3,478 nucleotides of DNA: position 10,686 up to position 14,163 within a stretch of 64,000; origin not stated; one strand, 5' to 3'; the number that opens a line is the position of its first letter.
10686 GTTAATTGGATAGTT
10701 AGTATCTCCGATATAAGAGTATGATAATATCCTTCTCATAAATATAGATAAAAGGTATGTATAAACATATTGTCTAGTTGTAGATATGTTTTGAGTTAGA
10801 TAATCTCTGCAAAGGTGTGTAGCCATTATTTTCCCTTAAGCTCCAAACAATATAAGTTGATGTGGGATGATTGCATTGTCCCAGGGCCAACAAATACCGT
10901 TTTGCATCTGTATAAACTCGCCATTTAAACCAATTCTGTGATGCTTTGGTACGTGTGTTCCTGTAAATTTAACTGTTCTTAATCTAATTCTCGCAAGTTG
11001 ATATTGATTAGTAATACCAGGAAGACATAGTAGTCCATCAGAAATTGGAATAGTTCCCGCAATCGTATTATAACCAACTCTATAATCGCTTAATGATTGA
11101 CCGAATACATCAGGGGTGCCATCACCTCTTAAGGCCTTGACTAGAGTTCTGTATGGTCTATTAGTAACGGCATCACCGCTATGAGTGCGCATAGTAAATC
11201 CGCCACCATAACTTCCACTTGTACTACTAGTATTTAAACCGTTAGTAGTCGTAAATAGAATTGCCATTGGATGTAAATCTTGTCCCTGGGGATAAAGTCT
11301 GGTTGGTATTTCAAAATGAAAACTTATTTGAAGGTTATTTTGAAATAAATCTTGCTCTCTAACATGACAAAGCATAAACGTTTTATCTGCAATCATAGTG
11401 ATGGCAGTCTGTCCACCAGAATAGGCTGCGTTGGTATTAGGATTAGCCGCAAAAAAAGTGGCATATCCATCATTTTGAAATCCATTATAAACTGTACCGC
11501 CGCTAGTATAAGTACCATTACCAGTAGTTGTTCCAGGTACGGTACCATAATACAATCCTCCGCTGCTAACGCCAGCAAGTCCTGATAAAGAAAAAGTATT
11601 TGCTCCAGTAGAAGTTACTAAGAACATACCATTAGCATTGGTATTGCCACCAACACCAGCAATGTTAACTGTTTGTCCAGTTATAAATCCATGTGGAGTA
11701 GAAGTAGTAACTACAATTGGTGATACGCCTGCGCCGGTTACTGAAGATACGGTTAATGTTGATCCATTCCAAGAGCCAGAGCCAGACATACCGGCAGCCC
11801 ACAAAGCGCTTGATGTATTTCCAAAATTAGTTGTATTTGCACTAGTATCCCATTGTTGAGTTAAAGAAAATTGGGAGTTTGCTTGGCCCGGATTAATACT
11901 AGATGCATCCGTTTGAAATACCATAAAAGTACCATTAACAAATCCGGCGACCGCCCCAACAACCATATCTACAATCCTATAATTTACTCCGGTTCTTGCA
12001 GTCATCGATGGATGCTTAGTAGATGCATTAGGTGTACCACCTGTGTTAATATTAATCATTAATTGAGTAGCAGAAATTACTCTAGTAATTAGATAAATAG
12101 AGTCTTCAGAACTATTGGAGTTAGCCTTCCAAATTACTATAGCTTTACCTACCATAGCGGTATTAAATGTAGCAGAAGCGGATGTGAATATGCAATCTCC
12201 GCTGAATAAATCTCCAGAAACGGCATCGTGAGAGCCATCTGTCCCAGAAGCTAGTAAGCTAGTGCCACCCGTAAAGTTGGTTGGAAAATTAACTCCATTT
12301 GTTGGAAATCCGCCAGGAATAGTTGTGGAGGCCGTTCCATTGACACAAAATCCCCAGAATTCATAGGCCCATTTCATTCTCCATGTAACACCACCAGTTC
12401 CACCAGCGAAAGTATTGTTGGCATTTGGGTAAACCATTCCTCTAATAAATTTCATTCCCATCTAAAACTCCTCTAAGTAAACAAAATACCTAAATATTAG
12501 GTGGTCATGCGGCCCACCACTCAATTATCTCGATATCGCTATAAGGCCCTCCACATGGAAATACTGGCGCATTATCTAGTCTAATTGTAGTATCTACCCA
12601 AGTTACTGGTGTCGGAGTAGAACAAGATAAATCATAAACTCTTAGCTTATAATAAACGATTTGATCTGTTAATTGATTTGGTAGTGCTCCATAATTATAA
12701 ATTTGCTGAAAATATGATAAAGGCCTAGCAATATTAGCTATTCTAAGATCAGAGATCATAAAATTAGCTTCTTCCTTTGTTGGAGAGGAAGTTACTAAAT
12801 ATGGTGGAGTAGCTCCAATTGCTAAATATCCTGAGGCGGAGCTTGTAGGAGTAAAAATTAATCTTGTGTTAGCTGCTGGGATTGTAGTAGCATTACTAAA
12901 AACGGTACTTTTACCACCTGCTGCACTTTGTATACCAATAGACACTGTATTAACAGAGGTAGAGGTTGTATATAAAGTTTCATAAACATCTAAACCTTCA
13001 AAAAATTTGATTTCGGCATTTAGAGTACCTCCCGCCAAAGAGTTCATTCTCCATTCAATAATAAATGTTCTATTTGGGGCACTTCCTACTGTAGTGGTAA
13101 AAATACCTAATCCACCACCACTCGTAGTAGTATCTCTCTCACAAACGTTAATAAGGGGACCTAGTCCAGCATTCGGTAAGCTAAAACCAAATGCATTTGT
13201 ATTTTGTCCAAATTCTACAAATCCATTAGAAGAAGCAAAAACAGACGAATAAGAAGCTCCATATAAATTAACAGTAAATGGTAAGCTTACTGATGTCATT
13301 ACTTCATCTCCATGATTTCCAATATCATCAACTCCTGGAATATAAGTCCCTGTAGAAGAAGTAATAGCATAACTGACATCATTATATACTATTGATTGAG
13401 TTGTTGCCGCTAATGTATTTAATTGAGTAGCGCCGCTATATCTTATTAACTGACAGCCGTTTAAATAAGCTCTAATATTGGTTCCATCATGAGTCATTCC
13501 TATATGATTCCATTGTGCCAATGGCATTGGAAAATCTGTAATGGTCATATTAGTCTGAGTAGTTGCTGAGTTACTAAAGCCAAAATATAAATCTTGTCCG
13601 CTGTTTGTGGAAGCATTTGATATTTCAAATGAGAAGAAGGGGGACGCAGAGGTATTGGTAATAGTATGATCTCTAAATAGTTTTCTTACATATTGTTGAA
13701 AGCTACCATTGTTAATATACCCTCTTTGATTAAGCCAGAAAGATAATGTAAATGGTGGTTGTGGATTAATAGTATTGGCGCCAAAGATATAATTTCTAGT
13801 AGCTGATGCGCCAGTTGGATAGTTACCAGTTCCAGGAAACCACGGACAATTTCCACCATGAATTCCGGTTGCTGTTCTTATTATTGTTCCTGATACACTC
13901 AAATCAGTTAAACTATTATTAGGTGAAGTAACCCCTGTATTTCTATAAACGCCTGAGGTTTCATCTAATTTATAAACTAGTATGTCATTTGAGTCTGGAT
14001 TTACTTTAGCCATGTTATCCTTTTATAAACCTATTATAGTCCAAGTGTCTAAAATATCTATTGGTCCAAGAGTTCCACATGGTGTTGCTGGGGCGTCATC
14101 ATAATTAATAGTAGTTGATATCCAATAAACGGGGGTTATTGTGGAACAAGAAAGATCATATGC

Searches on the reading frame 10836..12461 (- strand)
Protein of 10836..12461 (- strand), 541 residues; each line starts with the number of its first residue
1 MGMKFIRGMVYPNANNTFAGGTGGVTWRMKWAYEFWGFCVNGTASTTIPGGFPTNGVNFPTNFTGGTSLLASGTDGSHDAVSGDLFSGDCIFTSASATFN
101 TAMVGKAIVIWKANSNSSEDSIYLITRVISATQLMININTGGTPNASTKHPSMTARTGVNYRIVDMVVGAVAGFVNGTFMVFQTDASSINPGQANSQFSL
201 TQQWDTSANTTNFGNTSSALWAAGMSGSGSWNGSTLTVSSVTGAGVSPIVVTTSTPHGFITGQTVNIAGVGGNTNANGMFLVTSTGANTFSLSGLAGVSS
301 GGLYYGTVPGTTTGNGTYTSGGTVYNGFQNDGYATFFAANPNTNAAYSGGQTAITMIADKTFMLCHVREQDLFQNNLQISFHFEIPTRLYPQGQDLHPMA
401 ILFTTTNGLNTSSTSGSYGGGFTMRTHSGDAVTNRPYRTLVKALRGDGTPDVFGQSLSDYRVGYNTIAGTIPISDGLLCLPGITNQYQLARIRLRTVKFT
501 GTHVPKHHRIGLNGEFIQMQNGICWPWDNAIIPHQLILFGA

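Call 8: search_protein_families(library=pfam, proteins=[window:10836-12461:-], max_evalue=0.01)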
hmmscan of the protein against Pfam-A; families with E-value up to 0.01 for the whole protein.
window:10836-12461:- (541 aa): 1 family
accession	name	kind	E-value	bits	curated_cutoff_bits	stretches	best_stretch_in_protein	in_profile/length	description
PF16190.11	E1_FCCH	-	3.4e-05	24.3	29.5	1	250-325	5-67/70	Ubiquitin-activating enzyme E1 FCCH domain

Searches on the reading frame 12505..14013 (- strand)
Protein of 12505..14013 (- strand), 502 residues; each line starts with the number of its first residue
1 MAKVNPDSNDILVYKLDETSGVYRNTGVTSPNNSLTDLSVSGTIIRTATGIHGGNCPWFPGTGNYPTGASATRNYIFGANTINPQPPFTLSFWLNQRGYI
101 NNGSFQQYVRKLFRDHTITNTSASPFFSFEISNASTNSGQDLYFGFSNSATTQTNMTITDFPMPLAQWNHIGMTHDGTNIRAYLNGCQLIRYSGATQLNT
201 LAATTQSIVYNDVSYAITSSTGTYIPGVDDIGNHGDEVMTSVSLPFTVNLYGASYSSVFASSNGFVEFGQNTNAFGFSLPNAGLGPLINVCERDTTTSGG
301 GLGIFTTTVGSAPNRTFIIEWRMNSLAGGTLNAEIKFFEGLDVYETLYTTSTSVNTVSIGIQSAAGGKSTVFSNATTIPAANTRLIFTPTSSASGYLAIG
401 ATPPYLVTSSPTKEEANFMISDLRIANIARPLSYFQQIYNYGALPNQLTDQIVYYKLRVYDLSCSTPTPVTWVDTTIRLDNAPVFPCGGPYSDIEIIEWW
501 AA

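Call 8: search_protein_families(library=pfam, proteins=[window:12505-14013:-], max_evalue=0.01)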
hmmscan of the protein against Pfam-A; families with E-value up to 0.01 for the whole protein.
window:12505-14013:- (502 aa): 1 family
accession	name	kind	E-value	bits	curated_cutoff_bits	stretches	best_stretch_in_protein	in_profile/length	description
PF13385.13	Laminin_G_3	-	2.3e-09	38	27.6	1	85-201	16-114/151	Concanavalin A-like lectin/glucanases superfamily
